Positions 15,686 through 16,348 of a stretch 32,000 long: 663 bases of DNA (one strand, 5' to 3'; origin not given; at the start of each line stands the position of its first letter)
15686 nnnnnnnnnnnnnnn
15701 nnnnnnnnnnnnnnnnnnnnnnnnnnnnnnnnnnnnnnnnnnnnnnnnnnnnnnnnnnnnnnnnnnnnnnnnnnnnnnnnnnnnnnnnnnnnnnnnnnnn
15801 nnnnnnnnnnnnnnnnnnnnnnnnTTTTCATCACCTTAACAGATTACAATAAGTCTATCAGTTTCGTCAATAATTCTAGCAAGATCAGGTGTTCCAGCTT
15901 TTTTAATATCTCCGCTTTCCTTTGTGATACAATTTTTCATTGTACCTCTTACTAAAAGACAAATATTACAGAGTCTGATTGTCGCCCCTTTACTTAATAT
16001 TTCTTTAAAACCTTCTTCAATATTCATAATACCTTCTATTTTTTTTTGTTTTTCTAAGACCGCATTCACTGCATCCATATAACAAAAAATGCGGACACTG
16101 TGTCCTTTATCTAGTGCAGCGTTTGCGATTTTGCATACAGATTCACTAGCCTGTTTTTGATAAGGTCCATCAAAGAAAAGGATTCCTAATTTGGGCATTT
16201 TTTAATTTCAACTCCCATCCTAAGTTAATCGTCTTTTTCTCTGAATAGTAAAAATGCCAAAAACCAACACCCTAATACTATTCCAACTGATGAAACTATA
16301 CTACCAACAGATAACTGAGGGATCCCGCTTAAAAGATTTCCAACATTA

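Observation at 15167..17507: TusA-YeeE/YedE-DsrEFH operon directly upstream of, and co-oriented with, the hydrogenase-HdrBC operon: a candidate physiological substrate module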

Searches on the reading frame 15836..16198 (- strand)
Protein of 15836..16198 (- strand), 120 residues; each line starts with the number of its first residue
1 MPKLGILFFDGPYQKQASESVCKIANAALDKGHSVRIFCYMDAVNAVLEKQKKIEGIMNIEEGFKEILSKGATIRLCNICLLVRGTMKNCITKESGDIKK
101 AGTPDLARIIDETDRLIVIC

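Call 5: search_protein_families(library=pfam, proteins=[window:15836-16198:-], max_evalue=0.01)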
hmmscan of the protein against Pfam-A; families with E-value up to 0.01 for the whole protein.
window:15836-16198:- (120 aa): 1 family
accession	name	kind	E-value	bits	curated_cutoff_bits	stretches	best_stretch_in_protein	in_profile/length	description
PF02635.20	DsrE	-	3.2e-17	63.2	22.7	1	3-118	2-115/116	DsrE/DsrF-like family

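Call 6: search_protein_families(library=ncbifam, proteins=[window:15836-16198:-], max_evalue=0.01)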
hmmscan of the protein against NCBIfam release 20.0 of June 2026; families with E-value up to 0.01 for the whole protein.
window:15836-16198:- (120 aa): 2 families
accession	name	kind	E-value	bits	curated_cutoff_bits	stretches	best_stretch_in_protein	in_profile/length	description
TIGR03012.1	sulf_tusD_dsrE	equivalog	1.7e-07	31.2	89.25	1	5-117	3-125/127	sulfurtransferase complex subunit TusD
NF001237.0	PRK00207.1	equivalog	7.2e-06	25.9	92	1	6-89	5-90/128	sulfurtransferase complex subunit TusD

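Call 7: search_solved_structures(query=window:15836-16198:-, max_evalue=1, show_alignments=4)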
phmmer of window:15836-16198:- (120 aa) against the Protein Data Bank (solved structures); distinct sequences matched with E-value up to 1: 2.
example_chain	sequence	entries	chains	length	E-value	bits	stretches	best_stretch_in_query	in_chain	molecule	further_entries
2hy5_A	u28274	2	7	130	6.8e-07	32.6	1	5-46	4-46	Putative sulfurtransferase dsrE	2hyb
1jx7_A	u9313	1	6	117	0.0016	21.7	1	3-86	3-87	HYPOTHETICAL PROTEIN YCHN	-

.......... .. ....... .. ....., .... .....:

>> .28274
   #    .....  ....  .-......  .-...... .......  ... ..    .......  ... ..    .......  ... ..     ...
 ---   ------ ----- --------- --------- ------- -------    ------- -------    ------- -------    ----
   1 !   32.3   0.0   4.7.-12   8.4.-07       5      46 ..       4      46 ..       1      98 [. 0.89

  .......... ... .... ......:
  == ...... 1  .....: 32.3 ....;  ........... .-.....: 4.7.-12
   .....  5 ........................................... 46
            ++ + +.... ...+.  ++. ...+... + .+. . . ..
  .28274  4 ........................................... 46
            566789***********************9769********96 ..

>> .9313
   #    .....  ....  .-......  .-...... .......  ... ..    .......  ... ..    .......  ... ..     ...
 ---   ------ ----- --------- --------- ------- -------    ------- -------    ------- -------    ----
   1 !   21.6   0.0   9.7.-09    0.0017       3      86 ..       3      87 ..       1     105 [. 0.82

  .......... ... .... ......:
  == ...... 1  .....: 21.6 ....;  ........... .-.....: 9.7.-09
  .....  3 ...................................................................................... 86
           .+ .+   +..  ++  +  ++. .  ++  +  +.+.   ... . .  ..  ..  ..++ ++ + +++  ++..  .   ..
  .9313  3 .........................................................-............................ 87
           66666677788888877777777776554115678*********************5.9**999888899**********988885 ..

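Call 10: find_encoding_contigs(protein=window:15836-16198:-, flank=10000, max_places=10)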
Protein window:15836-16198:- (120 aa): 1 contig read that carries it; 1 place shown.
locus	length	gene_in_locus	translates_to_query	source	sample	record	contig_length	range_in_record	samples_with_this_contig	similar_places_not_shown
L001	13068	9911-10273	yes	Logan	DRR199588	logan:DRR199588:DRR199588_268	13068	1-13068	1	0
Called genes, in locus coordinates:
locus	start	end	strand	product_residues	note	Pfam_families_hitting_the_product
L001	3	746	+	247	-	?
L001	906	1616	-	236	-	PF01988:VIT1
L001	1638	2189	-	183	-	PF02915:Rubrerythrin, PF21349:RUBY_RBDX (weak)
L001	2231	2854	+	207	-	-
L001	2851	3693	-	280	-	PF02522:Antibiotic_NAT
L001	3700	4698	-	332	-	PF01073:3Beta_HSD, PF01370:Epimerase, PF02719:Polysacc_synt_2 (weak), PF13460:NAD_binding_10 (weak), PF16363:GDP_Man_Dehyd, PF07993:NAD_binding_4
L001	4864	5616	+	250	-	-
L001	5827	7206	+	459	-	PF02310:B12-binding, PF04055:Radical_SAM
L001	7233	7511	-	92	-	-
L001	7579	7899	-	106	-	-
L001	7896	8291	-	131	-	-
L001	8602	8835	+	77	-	PF01206:TusA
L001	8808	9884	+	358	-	PF04143:Sulf_transp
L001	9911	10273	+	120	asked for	PF02635:DsrE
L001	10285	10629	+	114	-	PF02635:DsrE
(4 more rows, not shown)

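Call 13: find_homologous_proteins(query=window:15836-16198:-, max_evalue=0.001)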
Query window:15836-16198:- (120 aa): 119 proteins with E <= 0.001 among 126 candidates.
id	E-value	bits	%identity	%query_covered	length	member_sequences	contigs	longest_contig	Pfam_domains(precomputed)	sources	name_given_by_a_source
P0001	5.6e-73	260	100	100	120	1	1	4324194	PF02635.21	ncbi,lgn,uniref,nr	ncbi:DsrE/DsrF/TusD sulfur relay family protein [Promethearchaeum syntrophicum]|uniref:DsrE/DsrF/Tus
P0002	4.1e-68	244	93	100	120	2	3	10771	PF02635.21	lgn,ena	-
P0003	2.3e-67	242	92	100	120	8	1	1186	PF02635.21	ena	-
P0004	1.7e-62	226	87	100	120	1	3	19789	PF02635.21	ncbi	-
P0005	7.4e-62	224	83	100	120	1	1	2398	PF02635.21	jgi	-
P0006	1.3e-61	223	84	100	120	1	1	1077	PF02635.21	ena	-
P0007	3.0e-61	222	83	100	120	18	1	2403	PF02635.21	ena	-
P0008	4.8e-61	222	82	100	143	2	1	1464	PF02635.21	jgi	jgi:tRNA 2-thiouridine synthesizing protein D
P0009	1.0e-60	221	82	100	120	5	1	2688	PF02635.21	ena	-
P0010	1.3e-60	220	81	100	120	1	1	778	PF02635.21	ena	-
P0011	3.6e-60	219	81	100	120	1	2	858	PF02635.21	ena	-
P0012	4.3e-60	219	78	100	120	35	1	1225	PF02635.21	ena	-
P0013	4.3e-60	219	80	100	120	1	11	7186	PF02635.21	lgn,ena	-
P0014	6.2e-60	218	81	99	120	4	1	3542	PF02635.21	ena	-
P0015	7.2e-60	218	79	100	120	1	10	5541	PF02635.21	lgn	-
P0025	1.8e-59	217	80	100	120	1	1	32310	PF02635.21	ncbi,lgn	-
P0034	7.2e-59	215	80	100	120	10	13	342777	PF02635.21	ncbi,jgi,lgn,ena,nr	ncbi:MAG: DsrE family protein [Candidatus Lokiarchaeota archaeon]|nr:DsrE family protein [Candidatus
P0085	1.3e-45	172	64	100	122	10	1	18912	PF02635.21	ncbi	ncbi:MAG: DsrE family protein [Promethearchaeota archaeon]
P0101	1.1e-34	137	53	99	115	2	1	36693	PF02635.21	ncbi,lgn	ncbi:MAG: DsrE/DsrF/TusD sulfur relay family protein [Candidatus Bathyarchaeia archaeon]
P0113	1.3e-31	127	51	99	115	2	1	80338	PF02635.21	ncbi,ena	ncbi:MAG: DsrE/DsrF/TusD sulfur relay family protein [Candidatus Bathyarchaeia archaeon]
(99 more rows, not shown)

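Call 15: find_related_loci(query=A1, collection=genome_contigs, flank=10000)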
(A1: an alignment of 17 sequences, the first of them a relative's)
Query A1 (120 aa) in genome_contigs; peptide patterns used: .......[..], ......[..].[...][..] (x = any residue, [..] = any of these).
69 stretches matched a pattern; 60 encode a relative of the query (tblastn E <= 1e-3); 60 distinct loci.
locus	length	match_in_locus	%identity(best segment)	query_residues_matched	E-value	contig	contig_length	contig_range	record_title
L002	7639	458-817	92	1-120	8e-72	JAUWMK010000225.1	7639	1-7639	MAG: Promethearchaeum sp. isolate CSMAG_2396 CSMAG_2396_k141_182546_length_7639_cov_7.0000, whole genome shotgun sequenc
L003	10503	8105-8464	92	1-120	9e-72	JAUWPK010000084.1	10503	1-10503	MAG: Promethearchaeum sp. isolate CSMAG_2474 CSMAG_2474_k141_264365_length_10503_cov_7.0000, whole genome shotgun sequen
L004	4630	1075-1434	85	1-120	3e-69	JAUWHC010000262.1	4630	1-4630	MAG: Promethearchaeota archaeon isolate CSMAG_2258 CSMAG_2258_k141_1523148_length_4630_cov_8.8432, whole genome shotgun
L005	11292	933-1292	85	1-120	9e-69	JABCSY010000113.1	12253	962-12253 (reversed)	MAG: Promethearchaeota archaeon isolate HM4_B22 NODE_3385_length_12253_cov_1.279235, whole genome shotgun sequence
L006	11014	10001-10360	87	1-120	2e-67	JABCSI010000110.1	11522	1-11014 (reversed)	MAG: Promethearchaeota archaeon isolate HM1_B6_4 NODE_3278_length_11522_cov_0.586924, whole genome shotgun sequence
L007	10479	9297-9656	82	1-120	9e-67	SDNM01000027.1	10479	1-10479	MAG: Promethearchaeota archaeon isolate TEKIR_6S Tekir-sed17-18272, whole genome shotgun sequence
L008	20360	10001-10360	82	1-120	4e-66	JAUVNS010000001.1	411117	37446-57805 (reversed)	MAG: Promethearchaeota archaeon isolate CSMAG_616 CSMAG_616_k141_190469_length_411117_cov_14.3289, whole genome shotgun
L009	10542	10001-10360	83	1-120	4e-66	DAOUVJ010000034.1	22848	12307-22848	MAG TPA_asm: Promethearchaeota archaeon isolate CSMAG_846 CSMAG_846_k141_988800_length_22848_cov_195.0000, whole genome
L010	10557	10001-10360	82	1-120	8e-66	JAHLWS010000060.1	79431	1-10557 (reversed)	MAG: Promethearchaeota archaeon isolate 33X4 k141_58020, whole genome shotgun sequence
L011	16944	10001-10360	80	1-120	7e-66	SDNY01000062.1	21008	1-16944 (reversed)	MAG: Promethearchaeota archaeon isolate AMARA_1S AMARA-sed17-6129, whole genome shotgun sequence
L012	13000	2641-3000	82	1-120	7e-66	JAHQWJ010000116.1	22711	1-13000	MAG: Promethearchaeia archaeon isolate ABR04 NODE_464_length_22711_cov_25, whole genome shotgun sequence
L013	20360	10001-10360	82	1-120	5e-66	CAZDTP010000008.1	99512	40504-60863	MAG TPA_asm: uncultured archaeon isolate SRP214966_co7_76 genome assembly, contig: NODE_70_length_99512_cov_24.921604, w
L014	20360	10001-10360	81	1-120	1e-65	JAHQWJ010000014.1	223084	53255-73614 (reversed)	MAG: Promethearchaeia archaeon isolate ABR04 NODE_13_length_223084_cov_23, whole genome shotgun sequence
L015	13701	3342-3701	81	1-120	3e-65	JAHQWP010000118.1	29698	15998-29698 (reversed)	MAG: Promethearchaeia archaeon isolate ABR11 NODE_320_length_29698_cov_6, whole genome shotgun sequence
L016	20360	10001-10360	81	1-120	1e-64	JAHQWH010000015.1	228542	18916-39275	MAG: Promethearchaeia archaeon isolate ABR02 NODE_12_length_228542_cov_71, whole genome shotgun sequence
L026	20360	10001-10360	78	1-120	1e-63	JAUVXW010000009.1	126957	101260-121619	MAG: Promethearchaeota archaeon isolate CSMAG_1226 CSMAG_1226_k141_2013450_length_126957_cov_22.9962, whole genome shotg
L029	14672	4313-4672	78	1-120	3e-63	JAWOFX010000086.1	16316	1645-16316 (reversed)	MAG: Promethearchaeia archaeon isolate BLK6-3.bin.141 k191_3471955, whole genome shotgun sequence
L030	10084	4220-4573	81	3-120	3e-63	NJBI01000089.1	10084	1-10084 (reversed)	MAG: Promethearchaeota archaeon Loki_b31 6485, whole genome shotgun sequence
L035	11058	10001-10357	76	1-119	4e-62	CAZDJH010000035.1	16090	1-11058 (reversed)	MAG TPA_asm: uncultured archaeon isolate SRP141376_co4_317 genome assembly, contig: NODE_6203_length_16090_cov_4.314500,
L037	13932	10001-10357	77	1-119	7e-62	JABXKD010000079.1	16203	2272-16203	MAG: Promethearchaeota archaeon isolate Hel_238_bin105 NODE_79_length_16203_cov_29.656765, whole genome shotgun sequence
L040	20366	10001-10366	78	1-119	8e-60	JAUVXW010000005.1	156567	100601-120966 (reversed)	MAG: Promethearchaeota archaeon isolate CSMAG_1226 CSMAG_1226_k141_1380305_length_156567_cov_22.4990, whole genome shotg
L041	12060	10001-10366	69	1-119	9e-54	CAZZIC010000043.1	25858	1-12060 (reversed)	MAG TPA_asm: uncultured archaeon isolate binchicken_co8_354 genome assembly, contig: NODE_2711_length_25858_cov_15.36019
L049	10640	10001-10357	59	4-119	3e-45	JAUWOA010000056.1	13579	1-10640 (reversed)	MAG: Candidatus Thorarchaeota archaeon isolate CSMAG_2438 CSMAG_2438_k141_567859_length_13579_cov_101.0000, whole genome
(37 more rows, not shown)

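Call 25: find_encoding_contigs(protein=P0085, flank=10000, max_places=2)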
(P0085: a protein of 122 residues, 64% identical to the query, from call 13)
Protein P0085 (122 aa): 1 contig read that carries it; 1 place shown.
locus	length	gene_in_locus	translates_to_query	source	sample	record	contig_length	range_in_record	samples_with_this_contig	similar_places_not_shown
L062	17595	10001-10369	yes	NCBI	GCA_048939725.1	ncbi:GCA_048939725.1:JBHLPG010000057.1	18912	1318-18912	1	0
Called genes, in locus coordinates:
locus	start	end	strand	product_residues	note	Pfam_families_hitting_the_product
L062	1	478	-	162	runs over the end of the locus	PF08821:CGGC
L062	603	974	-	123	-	PF17253:DUF5320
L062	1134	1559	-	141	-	-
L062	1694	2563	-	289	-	PF02754:CCG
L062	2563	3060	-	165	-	PF13237:Fer4_10 (faint), PF13183:Fer4_8, PF13187:Fer4_9 (weak), PF13534:Fer4_17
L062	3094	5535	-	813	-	PF00890:FAD_binding_2 (weak), PF01266:DAO (weak), PF12831:FAD_oxidored, PF13450:NAD_binding_8, PF13237:Fer4_10, PF12838:Fer4_7, PF14697:Fer4_21, PF02662:FlpD, +11 more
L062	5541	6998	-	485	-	PF27537:HoxH, PF00374:NiFeSe_Hases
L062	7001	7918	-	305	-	PF01058:Oxidored_q6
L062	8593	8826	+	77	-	PF01206:TusA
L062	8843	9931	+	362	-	PF04143:Sulf_transp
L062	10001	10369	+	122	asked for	PF02635:DsrE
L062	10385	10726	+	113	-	PF02635:DsrE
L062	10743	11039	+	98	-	PF04077:DsrH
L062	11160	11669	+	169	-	PF01325:Fe_dep_repress, PF02742:Fe_dep_repr_C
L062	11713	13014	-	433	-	PF13183:Fer4_8, PF13187:Fer4_9 (weak), PF13534:Fer4_17 (weak)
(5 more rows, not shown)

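Call 26: find_encoding_contigs(protein=P0113, flank=10000, max_places=2)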
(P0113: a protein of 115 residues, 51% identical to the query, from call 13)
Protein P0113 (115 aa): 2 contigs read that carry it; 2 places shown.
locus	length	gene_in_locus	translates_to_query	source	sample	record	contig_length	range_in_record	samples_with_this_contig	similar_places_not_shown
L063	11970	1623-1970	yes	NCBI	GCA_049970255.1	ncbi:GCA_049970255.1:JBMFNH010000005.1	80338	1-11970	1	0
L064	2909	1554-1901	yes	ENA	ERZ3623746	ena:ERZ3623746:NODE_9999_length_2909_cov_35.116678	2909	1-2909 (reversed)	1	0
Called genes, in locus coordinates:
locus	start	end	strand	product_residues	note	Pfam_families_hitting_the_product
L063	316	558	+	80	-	PF01206:TusA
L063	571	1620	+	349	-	PF04143:Sulf_transp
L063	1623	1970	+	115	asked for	PF02635:DsrE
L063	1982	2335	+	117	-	PF02635:DsrE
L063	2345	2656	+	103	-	PF04077:DsrH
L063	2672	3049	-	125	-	PF01022:HTH_5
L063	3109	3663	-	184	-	PF04060:FeS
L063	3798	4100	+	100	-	PF01022:HTH_5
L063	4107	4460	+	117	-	-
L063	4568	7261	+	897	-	PF04879:Molybdop_Fe4S4, PF00384:Molybdopterin, PF01568:Molydop_binding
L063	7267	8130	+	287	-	PF12838:Fer4_7 (weak), PF13247:Fer4_11, PF14697:Fer4_21 (weak), PF12838:Fer4_7, PF13187:Fer4_9 (weak), PF12797:Fer4_2 (weak), PF13237:Fer4_10, PF02627:CMD, +7 more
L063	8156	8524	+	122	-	PF02627:CMD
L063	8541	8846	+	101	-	PF08827:DUF1805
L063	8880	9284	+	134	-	PF08859:DGC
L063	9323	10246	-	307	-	PF01458:SUFBD_core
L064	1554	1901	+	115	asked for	PF02635:DsrE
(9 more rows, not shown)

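Call 27: find_encoding_contigs(protein=P0101, flank=10000, max_places=2)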
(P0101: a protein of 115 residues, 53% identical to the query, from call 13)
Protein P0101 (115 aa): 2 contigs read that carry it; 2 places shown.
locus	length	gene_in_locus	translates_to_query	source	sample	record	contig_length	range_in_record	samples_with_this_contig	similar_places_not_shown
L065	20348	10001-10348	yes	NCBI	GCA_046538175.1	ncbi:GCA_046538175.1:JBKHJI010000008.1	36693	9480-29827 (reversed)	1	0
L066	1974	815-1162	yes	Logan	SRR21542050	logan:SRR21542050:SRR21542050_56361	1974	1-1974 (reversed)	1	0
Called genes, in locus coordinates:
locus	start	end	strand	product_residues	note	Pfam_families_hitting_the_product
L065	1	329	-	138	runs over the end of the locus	PF12840:HTH_20 (weak), PF01022:HTH_5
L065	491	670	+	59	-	-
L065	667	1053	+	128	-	PF02627:CMD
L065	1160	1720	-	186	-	PF13404:HTH_AsnC-type, PF13412:HTH_24, PF01037:AsnC_trans_reg (weak)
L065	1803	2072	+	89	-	PF13192:Thioredoxin_3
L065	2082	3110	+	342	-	PF03773:ArsP_1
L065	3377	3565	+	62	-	-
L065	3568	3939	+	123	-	-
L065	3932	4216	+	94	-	PF12837:Fer4_6 (faint)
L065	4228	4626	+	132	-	PF08859:DGC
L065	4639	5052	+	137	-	PF08859:DGC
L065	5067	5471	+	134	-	PF08859:DGC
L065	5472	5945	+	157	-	PF01597:GCV_H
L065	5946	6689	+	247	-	PF02596:DUF169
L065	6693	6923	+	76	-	-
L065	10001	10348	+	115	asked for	PF02635:DsrE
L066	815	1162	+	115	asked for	PF02635:DsrE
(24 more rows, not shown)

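Call 30: search_protein_families(library=pfam, proteins=[L026:11080-12186:+, L026:12977-14089:+, L026:14157-16562:+, L026:12183-12542:-, L026:12539-12838:-, L026:5418-7829:-, L037:11231-12034:+, L037:12055-12876:+, L011:6768-8339:-, L011:11157-11543:+], max_evalue=0.001)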
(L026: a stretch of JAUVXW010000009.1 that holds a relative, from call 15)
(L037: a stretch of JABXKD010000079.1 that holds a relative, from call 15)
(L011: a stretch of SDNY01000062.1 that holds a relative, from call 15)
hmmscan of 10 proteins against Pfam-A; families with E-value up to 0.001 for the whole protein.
L026:11080-12186:+ (368 aa): 2 families
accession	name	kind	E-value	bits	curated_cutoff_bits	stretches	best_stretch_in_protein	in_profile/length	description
PF02769.27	AIRS_C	-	3.6e-28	99.1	23.1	1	192-344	1-153/156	AIR synthase related protein, C-terminal domain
PF00586.29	AIRS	-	1.1e-20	74.6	24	1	66-179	2-111/112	AIR synthase related protein, N-terminal domain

L026:12977-14089:+ (370 aa): 1 family
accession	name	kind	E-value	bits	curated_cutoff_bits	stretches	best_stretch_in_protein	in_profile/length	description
PF01924.21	HypD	-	4.5e-143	477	25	1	15-362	3-351/351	Hydrogenase formation hypA family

L026:14157-16562:+ (801 aa): 6 families
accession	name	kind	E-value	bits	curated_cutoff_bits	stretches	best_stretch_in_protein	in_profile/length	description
PF22521.2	HypF_C_2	-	4e-59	200.7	27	1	530-789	1-241/241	Carbamoyltransferase, Kae1-like Domain, second subdomain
PF01300.24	Sua5_yciO_yrdC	-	5e-38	130.8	25.1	1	222-401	2-178/178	Telomere recombination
PF17788.7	HypF_C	-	1.5e-23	83.8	23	1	419-519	5-99/99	HypF Kae1-like domain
PF07503.17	zf-HYPF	-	2.3e-23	82.1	23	2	111-144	1-33/34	HypF finger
PF00708.24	Acylphosphatase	-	4.1e-20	72.3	22.5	1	8-89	2-82/85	Acylphosphatase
PF00814.31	TsaD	-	2.6e-06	27.8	24.8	1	639-769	136-244/264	tRNA N6-adenosine threonylcarbamoyltransferase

L026:12183-12542:- (119 aa): 1 family
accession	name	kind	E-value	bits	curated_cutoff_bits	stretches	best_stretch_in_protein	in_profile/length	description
PF01934.22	HepT-like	-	5.3e-26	91.1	23.5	1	12-108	1-120/120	Ribonuclease HepT-like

L026:12539-12838:- (99 aa): 2 families
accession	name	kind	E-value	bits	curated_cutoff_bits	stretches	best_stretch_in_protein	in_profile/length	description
PF18765.7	Polbeta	-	8.1e-17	61.6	26.9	1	13-99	1-89/93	Polymerase beta, Nucleotidyltransferase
PF01909.29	NTP_transf_2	-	1.1e-16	61.4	21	1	13-96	2-92/93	Nucleotidyltransferase domain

L026:5418-7829:- (803 aa): 7 families
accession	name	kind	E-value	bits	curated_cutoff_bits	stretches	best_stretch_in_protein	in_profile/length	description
PF23598.1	LRR_14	-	1.2e-50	172.7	40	5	331-448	4-120/353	Leucine-rich repeat region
PF13855.12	LRR_8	-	1.7e-42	143.5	27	7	374-431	2-61/61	Leucine rich repeat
PF12799.13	LRR_4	-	1.7e-33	114.3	27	6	443-480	2-39/44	Leucine Rich repeats (2 copies)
PF00560.39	LRR_1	-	3.2e-22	74.3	20.6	0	397-418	1-23/23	Leucine Rich Repeat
PF13646.12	HEAT_2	-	5.4e-10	39.9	27.7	1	20-84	26-87/88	HEAT repeats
PF23211.1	LRR_LRWD1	-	3.6e-08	33.8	28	0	554-643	16-103/190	Leucine-rich repeat and WD repeat-containing protein 1, LRR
PF17126.11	RsmF_methylt_CI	-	0.00094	19.6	27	0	353-378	12-37/61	RsmF rRNA methyltransferase first C-terminal domain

L037:11231-12034:+ (267 aa): 1 family
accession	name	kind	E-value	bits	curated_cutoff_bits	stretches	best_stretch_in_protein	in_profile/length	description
PF01148.25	CTP_transf_1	-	0.00041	20.7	24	1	18-227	26-215/264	Cytidylyltransferase family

L037:12055-12876:+ (273 aa): 1 family
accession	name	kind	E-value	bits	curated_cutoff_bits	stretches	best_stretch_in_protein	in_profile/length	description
PF00696.33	AA_kinase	-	8.1e-37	127.6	24.9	1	6-238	2-225/234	Amino acid kinase family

L011:6768-8339:- (523 aa): 4 families
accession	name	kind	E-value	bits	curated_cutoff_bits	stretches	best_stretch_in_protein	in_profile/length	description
PF00890.30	FAD_binding_2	-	1.7e-87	294.7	20.4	1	6-381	1-414/414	FAD binding domain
PF02910.25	Succ_DH_flav_C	-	2.8e-12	47.1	20.8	1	430-510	3-89/130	Fumarate reductase flavoprotein C-term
PF01266.30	DAO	-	2.4e-07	31.1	27.9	1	6-123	1-101/353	FAD dependent oxidoreductase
PF07992.20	Pyr_redox_2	-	0.00014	21.8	26.1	0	6-197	2-112/291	Pyridine nucleotide-disulphide oxidoreductase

L011:11157-11543:+ (128 aa): 2 families
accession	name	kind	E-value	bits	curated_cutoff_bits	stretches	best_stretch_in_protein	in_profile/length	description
PF02036.22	SCP2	-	1.3e-07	32.3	21.3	1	44-118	25-99/101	SCP-2 sterol transfer family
PF14864.11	Alkyl_sulf_C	-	4.1e-05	24.2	27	1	38-117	31-111/125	Alkyl sulfatase C-terminal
